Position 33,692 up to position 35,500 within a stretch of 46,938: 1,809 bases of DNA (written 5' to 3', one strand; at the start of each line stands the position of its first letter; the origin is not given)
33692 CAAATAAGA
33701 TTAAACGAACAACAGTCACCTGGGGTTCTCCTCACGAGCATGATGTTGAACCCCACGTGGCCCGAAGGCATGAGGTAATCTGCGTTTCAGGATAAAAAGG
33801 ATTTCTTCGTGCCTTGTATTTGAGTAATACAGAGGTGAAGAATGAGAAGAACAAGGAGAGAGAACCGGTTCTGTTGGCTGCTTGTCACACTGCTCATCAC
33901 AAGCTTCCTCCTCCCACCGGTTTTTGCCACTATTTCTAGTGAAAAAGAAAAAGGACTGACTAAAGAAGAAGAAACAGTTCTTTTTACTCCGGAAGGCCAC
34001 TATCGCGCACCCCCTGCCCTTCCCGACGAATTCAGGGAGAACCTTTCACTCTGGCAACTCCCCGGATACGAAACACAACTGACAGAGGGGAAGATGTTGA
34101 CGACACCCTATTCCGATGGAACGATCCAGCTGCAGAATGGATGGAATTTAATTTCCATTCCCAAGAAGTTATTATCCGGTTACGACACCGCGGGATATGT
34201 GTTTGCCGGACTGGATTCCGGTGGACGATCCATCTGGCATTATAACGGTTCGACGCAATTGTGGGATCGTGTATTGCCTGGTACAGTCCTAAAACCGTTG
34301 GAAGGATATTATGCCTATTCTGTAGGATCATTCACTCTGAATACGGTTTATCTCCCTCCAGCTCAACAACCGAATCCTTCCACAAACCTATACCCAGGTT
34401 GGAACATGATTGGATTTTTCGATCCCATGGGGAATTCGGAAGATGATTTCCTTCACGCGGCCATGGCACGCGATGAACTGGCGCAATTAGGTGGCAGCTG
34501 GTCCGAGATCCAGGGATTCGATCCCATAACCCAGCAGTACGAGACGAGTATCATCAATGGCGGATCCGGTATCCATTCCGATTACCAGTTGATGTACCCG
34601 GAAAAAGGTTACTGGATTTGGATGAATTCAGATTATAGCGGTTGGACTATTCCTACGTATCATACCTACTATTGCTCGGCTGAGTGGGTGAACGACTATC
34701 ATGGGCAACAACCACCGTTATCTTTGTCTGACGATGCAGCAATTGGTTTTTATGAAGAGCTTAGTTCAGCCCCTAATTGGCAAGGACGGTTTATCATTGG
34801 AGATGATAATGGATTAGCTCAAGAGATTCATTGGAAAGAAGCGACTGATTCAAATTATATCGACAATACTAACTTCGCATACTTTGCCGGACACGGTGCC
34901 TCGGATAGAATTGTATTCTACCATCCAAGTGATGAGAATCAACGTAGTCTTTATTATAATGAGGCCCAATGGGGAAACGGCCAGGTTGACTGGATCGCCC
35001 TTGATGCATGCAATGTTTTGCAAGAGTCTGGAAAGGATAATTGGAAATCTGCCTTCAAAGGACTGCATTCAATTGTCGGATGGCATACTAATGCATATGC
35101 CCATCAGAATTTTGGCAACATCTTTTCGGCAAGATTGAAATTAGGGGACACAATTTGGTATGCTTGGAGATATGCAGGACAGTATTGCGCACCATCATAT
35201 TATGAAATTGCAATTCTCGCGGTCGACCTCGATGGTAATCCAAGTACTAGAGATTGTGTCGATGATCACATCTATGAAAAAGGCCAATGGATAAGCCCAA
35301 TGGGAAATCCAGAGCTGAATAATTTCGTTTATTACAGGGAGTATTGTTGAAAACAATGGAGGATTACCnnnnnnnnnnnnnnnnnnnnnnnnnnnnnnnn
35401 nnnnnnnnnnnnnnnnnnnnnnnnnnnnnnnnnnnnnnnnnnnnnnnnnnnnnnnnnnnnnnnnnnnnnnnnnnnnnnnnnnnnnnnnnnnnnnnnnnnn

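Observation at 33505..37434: Lower-GC, mobility-gene-free island between dapF and ccdA encoding only secreted or membrane-anchored proteins of unknown function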

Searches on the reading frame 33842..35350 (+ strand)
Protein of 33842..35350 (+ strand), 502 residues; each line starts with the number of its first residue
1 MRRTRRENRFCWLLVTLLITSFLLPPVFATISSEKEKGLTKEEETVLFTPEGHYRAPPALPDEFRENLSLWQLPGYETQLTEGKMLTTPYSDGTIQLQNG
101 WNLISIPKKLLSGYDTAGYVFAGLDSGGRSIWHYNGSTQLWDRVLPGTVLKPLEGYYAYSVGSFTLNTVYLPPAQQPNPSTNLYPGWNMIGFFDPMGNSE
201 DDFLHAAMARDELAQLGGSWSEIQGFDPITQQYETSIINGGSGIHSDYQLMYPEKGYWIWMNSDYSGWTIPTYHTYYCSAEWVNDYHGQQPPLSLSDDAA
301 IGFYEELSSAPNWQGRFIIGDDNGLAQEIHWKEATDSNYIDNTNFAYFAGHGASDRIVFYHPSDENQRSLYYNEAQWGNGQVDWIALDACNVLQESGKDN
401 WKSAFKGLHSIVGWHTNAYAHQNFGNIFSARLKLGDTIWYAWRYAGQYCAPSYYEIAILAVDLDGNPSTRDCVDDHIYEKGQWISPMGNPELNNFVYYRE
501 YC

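Call 3: search_protein_families(library=pfam, proteins=[window:33842-35350:+], max_evalue=0.1)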
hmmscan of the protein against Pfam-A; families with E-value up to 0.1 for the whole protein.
window:33842-35350:+ (502 aa): 1 family
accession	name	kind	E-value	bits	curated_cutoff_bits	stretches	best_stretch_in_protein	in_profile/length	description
PF19872.4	DUF6345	-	6.6e-43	147.2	26.9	1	281-499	2-220/221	Family of unknown function (DUF6345)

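Call 4: search_protein_families(library=ncbifam, proteins=[window:33842-35350:+], max_evalue=0.1)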
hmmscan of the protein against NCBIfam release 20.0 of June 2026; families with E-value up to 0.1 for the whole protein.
window:33842-35350:+ (502 aa): 0 families

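Call 6: find_homologous_proteins(query=window:33842-35350:+)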
Query window:33842-35350:+ (502 aa): 23 proteins with E <= 0.001 among 5061 candidates.
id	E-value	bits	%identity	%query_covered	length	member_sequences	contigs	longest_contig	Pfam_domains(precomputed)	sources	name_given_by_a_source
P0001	0.0e+0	1207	100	100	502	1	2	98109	PF19872.5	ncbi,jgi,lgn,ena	jgi:hypothetical protein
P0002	7.8e-240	815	71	97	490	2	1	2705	PF19872.5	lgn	-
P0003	6.4e-195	667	59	100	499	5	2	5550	PF19872.5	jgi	-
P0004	2.0e-192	659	73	82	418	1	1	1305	PF19872.5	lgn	-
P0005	1.3e-178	613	66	80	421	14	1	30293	PF19872.5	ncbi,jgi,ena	ncbi:MAG: DUF6345 domain-containing protein [Methanolinea sp.]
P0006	7.9e-149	515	51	99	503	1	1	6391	PF19872.5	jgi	jgi:hypothetical protein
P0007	2.7e-146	506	50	95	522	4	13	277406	PF19872.5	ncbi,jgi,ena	jgi:hypothetical protein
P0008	7.7e-145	502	50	97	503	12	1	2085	PF19872.5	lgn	-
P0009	1.3e-143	498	50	95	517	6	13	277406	PF19872.5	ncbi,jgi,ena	jgi:hypothetical protein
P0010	1.3e-142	494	49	97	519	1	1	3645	PF19872.5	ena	-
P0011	3.4e-140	486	63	68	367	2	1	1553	PF19872.5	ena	-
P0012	6.5e-140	485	57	80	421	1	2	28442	PF19872.5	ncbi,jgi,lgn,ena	jgi:hypothetical protein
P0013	2.5e-133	464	47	95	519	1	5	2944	PF19872.5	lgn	-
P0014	3.0e-132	460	47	97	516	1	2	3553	PF19872.5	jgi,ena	jgi:hypothetical protein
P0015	9.9e-125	435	52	80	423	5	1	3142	PF19872.5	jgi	-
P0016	3.8e-66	242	49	48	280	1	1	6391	PF19872.5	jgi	jgi:hypothetical protein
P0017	3.2e-46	176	32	85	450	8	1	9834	PF19872.5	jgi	-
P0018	2.5e-39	153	31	100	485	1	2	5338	PF19872.5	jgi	jgi:hypothetical protein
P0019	5.2e-39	152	32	86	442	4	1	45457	PF19872.5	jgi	-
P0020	4.4e-38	149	30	89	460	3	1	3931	PF19872.5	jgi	jgi:hypothetical protein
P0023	2.0e-7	48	32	34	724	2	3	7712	PF19872.5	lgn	-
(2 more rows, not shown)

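Call 8: find_encoding_contigs(protein=P0001, flank=10000, max_places=3)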
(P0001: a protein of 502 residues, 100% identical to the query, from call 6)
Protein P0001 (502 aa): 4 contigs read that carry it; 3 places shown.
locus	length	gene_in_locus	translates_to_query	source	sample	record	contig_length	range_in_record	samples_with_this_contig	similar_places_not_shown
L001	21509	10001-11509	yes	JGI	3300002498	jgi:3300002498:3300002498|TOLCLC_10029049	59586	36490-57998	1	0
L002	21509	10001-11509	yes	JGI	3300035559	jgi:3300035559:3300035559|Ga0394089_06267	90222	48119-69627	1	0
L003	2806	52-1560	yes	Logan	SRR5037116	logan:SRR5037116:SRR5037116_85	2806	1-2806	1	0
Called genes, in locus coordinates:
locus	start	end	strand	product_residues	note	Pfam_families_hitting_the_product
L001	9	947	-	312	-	PF04609:MCR_C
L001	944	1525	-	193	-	PF09886:DUF2113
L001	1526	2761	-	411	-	PF01869:BcrAD_BadFG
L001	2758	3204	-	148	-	PF09885:DUF2112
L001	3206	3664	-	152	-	PF09875:DUF2102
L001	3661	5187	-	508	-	PF26548:DUF8179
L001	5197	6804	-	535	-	PF00005:ABC_tran, PF22039:HUTI_composite_bact (faint), PF00005:ABC_tran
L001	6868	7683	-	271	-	PF00702:Hydrolase, PF13419:HAD_2 (weak), PF08282:Hydrolase_3 (faint)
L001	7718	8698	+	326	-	PF01008:IF-2B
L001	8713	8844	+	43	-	-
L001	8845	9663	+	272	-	PF01678:DAP_epimerase, PF02567:PhzC-PhzF, PF01678:DAP_epimerase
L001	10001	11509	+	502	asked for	PF19872:DUF6345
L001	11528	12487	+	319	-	-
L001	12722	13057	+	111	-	-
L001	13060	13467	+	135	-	-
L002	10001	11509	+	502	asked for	PF19872:DUF6345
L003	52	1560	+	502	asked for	PF19872:DUF6345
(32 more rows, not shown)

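Call 9: find_encoding_contigs(protein=P0007, flank=10000, max_places=3)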
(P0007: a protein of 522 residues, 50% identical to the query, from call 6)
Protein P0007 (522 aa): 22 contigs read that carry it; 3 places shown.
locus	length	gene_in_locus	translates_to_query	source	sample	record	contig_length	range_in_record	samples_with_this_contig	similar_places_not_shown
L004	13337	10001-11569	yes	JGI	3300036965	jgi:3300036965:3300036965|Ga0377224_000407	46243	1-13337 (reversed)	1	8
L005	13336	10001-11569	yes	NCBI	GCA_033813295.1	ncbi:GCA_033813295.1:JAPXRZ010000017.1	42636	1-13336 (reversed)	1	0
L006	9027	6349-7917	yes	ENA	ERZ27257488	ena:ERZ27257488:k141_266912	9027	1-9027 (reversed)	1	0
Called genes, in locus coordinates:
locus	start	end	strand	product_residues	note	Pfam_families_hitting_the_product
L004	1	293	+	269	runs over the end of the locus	PF13412:HTH_24, PF13545:HTH_Crp_2 (weak), PF01047:MarR (weak), PF08279:HTH_11 (faint), PF12802:MarR_2 (weak), PF25211:DUF7839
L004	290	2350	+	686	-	PF00270:DEAD, PF04851:ResIII (weak), PF00271:Helicase_C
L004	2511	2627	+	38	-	-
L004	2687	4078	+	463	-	PF19872:DUF6345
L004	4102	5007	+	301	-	-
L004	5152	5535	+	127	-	-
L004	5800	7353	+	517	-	PF19872:DUF6345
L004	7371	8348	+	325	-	-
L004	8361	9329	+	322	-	-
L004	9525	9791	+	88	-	-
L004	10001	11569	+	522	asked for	PF19872:DUF6345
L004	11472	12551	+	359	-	-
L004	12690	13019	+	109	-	-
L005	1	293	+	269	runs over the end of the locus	PF13412:HTH_24, PF13545:HTH_Crp_2 (weak), PF01047:MarR (weak), PF08279:HTH_11 (faint), PF12802:MarR_2 (weak), PF25211:DUF7839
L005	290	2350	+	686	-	PF00270:DEAD, PF04851:ResIII (weak), PF00271:Helicase_C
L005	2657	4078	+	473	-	PF19872:DUF6345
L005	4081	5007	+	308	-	-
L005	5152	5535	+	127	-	-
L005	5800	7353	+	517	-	PF19872:DUF6345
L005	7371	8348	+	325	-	-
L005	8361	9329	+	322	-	-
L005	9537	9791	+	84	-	-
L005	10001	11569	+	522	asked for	PF19872:DUF6345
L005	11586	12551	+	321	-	-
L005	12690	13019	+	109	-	-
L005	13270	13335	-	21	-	?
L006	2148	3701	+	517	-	PF19872:DUF6345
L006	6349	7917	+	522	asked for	PF19872:DUF6345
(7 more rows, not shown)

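Call 10: find_encoding_contigs(protein=P0005, flank=10000, max_places=3)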
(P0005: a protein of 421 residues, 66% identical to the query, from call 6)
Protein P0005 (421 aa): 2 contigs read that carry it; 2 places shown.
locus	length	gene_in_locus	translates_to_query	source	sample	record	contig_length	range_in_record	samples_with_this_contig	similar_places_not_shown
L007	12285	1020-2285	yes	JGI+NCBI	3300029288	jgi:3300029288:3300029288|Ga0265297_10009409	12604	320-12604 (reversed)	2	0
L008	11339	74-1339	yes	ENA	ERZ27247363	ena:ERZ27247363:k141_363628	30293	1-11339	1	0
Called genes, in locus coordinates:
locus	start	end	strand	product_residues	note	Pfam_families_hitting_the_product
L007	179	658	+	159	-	-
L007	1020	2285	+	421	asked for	PF19872:DUF6345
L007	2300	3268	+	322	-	-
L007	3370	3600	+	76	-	-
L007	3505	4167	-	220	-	PF02683:DsbD_TM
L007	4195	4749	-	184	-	PF00578:AhpC-TSA (weak), PF08534:Redoxin (weak)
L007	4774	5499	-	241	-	PF00154:RecA_N, PF06745:ATPase (weak), PF08423:Rad51, PF13481:AAA_25, PF05707:Zot (faint)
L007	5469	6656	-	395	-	PF01969:Ni_insertion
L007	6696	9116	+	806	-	PF02359:CDC48_N, PF02933:CDC48_2, PF00004:AAA, PF05496:RuvB_N (weak), PF13191:AAA_16 (weak), PF17862:AAA_lid_3, PF00004:AAA, PF17862:AAA_lid_3, +20 more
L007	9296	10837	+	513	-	PF00501:AMP-binding, PF13193:AMP-binding_C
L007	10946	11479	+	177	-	PF06745:ATPase, PF23442:DUF7125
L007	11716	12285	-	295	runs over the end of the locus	PF01717:Meth_synt_2, PF08267:Meth_synt_1 (weak)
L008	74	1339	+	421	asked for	PF19872:DUF6345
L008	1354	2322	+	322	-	-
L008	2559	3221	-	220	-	PF02683:DsbD_TM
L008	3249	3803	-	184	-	PF00578:AhpC-TSA (weak), PF08534:Redoxin (weak)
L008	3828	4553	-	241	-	PF00154:RecA_N, PF06745:ATPase (weak), PF08423:Rad51, PF13481:AAA_25, PF05707:Zot (faint)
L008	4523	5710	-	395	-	PF01969:Ni_insertion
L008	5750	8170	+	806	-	PF02359:CDC48_N, PF02933:CDC48_2, PF00004:AAA, PF05496:RuvB_N (weak), PF13191:AAA_16 (weak), PF17862:AAA_lid_3, PF00004:AAA, PF17862:AAA_lid_3, +20 more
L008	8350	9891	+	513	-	PF00501:AMP-binding, PF13193:AMP-binding_C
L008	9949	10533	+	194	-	PF23442:DUF7125, PF06745:ATPase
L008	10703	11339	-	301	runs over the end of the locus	PF01717:Meth_synt_2, PF08267:Meth_synt_1 (weak)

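Call 15: search_solved_structures(query=A1, max_evalue=10, show_alignments=2)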
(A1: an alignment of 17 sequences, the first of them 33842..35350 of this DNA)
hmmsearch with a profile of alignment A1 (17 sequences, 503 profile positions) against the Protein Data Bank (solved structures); distinct sequences matched with E-value up to 10: 0.

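Call 17: find_homologous_proteins(query=A1, max_evalue=0.001)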
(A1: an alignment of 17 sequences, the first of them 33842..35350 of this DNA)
Query A1 (17 sequences) (502 aa, profile of the alignment): 24 proteins with E <= 0.001 among 5502 candidates.
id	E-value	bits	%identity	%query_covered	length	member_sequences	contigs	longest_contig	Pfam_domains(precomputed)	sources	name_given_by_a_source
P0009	3.4e-240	816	50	95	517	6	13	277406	PF19872.5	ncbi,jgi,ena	jgi:hypothetical protein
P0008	4.8e-237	806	50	97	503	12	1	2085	PF19872.5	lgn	-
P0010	1.1e-235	801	49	97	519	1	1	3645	PF19872.5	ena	-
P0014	1.6e-232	791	47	97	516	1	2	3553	PF19872.5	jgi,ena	jgi:hypothetical protein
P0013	2.4e-232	790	47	95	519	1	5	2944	PF19872.5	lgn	-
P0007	1.8e-226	771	50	95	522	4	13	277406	PF19872.5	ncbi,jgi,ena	jgi:hypothetical protein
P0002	3.7e-223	760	71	97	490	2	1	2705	PF19872.5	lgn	-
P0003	8.3e-223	759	59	100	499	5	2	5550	PF19872.5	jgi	-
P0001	2.5e-222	757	100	100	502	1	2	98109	PF19872.5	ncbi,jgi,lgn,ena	jgi:hypothetical protein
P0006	9.8e-219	745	51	99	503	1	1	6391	PF19872.5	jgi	jgi:hypothetical protein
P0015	1.8e-201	688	52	80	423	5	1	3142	PF19872.5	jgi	-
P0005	4.4e-194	664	66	80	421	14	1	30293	PF19872.5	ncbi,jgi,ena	ncbi:MAG: DUF6345 domain-containing protein [Methanolinea sp.]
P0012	1.3e-193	662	57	80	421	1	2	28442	PF19872.5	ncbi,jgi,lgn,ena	jgi:hypothetical protein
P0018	1.3e-177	610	31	100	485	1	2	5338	PF19872.5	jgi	jgi:hypothetical protein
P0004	1.4e-175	603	73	82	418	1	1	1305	PF19872.5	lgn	-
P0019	1.7e-168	580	32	86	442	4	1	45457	PF19872.5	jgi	-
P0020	5.6e-163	561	30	89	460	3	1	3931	PF19872.5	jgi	jgi:hypothetical protein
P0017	4.4e-160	552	32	85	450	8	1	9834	PF19872.5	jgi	-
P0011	1.4e-149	517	63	68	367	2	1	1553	PF19872.5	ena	-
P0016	3.1e-115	404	49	48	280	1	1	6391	PF19872.5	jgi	jgi:hypothetical protein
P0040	1.4e-92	329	66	48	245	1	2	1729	PF19872.5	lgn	-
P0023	1.1e-22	99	32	34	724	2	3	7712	PF19872.5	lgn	-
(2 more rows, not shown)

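Call 29: predict_structure(alignment_id=A1)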
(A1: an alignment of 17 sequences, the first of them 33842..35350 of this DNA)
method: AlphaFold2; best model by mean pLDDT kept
length: 502 residues; sequences in the alignment: 17
mean_pLDDT: 77.6   pTM: 0.75
mean pLDDT of the five models: 77.6, 67.4, 65.5, 62.6, 61.1
residues with pLDDT >= 90: 139; 70-90: 235; 50-70: 71; < 50: 57
segments of 3 or more residues with pLDDT < 50: 1-12, 20-37, 83-87, 195-205, 485-491
pLDDT, mean of each block of 10 residues (from residue 1): 35 49 35 45 90 91 83 83 53 79 86 94 95 94 95 90 91 82 93 52 55 83 89 88 77 81 90 81 75 85 93 87 75 70 88 81 72 75 84 78 74 77 93 89 87 79 64 76 51 70 72
secondary structure, 60 per line:
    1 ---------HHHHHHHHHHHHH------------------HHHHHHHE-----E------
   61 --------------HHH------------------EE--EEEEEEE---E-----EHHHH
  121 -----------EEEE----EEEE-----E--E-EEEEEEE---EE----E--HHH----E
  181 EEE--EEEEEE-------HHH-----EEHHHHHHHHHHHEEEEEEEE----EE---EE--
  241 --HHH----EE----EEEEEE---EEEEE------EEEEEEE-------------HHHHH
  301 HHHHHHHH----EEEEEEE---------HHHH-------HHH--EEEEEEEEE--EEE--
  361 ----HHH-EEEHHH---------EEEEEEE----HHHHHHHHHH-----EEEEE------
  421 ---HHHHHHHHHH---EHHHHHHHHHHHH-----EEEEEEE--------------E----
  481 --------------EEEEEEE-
elements in order: H10-22 H41-47 E100-106 H117-120 E132-135 E140-143 E154-160 E180-183 E186-191 H209-219 E220-227 E256-261 E265-269 E276-282 H296-308 E313-319 H329-332 E345-353 E356-358 E369-371 E384-390 H395-404 E410-414 H424-433 H438-449 E455-461 E495-501

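Call 34: fold_search(model_id=the predicted structure, library=pdb)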
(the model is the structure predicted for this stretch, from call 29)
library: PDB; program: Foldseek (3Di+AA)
matches with E <= 10: 742; with E <= 0.001: 8
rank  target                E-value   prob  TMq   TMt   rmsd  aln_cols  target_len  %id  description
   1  8tl0_A                3.9e-07  1.00  0.26  0.27   6.1       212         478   12  Structure of activated SAVED-CHAT filament (released 2024-03-06)
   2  8tl0_C                4.6e-07  1.00  0.25  0.26   6.2       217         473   12  Structure of activated SAVED-CHAT filament (released 2024-03-06)
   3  8tl0_B                7.9e-07  1.00  0.25  0.26   5.5       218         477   13  Structure of activated SAVED-CHAT filament (released 2024-03-06)
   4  8tl0_I                1.3e-06  1.00  0.26  0.27   5.7       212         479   13  Structure of activated SAVED-CHAT filament (released 2024-03-06)
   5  8tl0_D                3.1e-06  1.00  0.25  0.26   6.3       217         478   14  Structure of activated SAVED-CHAT filament (released 2024-03-06)
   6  6n9j_A                1.9e-04  1.00  0.26  0.35   7.4       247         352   10  X-ray structure of a secreted C11 cysteine protease from Bacteroides thetaiotaomicron in complex with an irreversible  (released 2019-12-11)
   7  6kmt_D                6.2e-04  1.00  0.23  0.44   6.7       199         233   12  P32 of caspase-11 mutant C254A (released 2020-03-11)
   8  7wr1_A                7.0e-04  1.00  0.24  0.46   6.1       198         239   13  P32 of caspase-4 C258A mutant in complex with OspC3 C-terminal ankyrin-repeat domain (released 2023-01-25)
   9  7wr4_C                1.1e-03  0.99  0.23  0.42   6.6       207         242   14  Crystal structure of OspC3-calmodulin-caspase-4 complex (released 2023-01-25)
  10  6n9j_B                1.5e-03  0.99  0.24  0.32   7.6       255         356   12  X-ray structure of a secreted C11 cysteine protease from Bacteroides thetaiotaomicron in complex with an irreversible  (released 2019-12-11)
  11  6ns7_B                1.6e-03  0.99  0.22  0.41   6.9       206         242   13  Crystal structure of murine caspase-11 (released 2020-07-29)
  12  6kmt_A                1.7e-03  0.99  0.22  0.41   6.2       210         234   11  P32 of caspase-11 mutant C254A (released 2020-03-11)
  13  6yn9                  1.9e-03  0.98  0.21  0.27   6.8       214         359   15  MALT1(329-728) in complex with a sulfonamide containing compound (released 2020-06-24)
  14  7wr6_A                2.7e-03  1.00  0.23  0.43   6.6       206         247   14  Crystal structure of ADP-riboxanated caspase-4 in complex with Af1521 (released 2023-01-25)
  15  6nag_B                2.7e-03  0.99  0.24  0.33  10.1       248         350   10  X-ray structure of a secreted C11 cysteine protease from Bacteroides thetaiotaomicron "iotapain (released 2019-12-11)
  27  6l4x                  5.6e-03  0.82  0.22  0.25  12.2       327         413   10  Turning an asparaginyl endopeptidase into a peptide ligase (released 2020-10-07)
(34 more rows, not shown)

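Call 41: find_encoding_contigs(protein=P0019, flank=6000, max_places=2)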
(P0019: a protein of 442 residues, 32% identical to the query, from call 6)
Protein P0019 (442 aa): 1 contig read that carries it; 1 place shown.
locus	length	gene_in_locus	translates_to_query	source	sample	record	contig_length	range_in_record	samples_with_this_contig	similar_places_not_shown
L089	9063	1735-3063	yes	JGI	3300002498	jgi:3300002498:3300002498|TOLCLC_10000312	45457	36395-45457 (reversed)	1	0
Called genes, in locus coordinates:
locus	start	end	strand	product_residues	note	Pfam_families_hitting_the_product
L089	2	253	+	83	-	?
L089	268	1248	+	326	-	-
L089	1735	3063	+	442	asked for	PF19872:DUF6345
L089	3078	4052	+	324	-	-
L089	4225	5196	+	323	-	-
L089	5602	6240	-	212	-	PF01255:Prenyltransf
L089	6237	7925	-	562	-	PF14716:HHH_8, PF14520:HHH_5 (weak), PF14792:DNA_pol_B_palm (weak), PF14791:DNA_pol_B_thumb, PF02811:PHP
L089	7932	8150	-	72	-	-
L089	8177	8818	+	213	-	PF02742:Fe_dep_repr_C, PF04023:FeoA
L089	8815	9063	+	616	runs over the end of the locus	PF01926:MMR_HSR1, PF02421:FeoB_N, PF07670:Gate, PF07664:FeoB_C, PF07670:Gate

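Call 42: find_encoding_contigs(protein=P0017, flank=6000, max_places=2)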
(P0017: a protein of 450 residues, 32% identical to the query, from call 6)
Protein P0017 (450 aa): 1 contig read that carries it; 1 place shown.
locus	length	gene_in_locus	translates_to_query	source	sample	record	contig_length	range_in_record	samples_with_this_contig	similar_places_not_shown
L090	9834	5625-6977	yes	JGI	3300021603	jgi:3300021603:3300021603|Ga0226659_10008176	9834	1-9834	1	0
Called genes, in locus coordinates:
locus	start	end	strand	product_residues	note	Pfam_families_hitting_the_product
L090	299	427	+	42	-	-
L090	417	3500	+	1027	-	PF00072:Response_reg, PF00989:PAS, PF08448:PAS_4, PF13426:PAS_9, PF08447:PAS_3, PF00989:PAS, PF13426:PAS_9, PF08447:PAS_3, +4 more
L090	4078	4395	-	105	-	PF00125:Histone, PF15511:CENP-T_C, PF00808:CBFD_NFYB_HMF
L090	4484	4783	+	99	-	-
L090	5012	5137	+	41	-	-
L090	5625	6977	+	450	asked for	PF19872:DUF6345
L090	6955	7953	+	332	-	PF07504:FTP (weak)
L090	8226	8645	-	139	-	-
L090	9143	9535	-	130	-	-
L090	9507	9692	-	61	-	-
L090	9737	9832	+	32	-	?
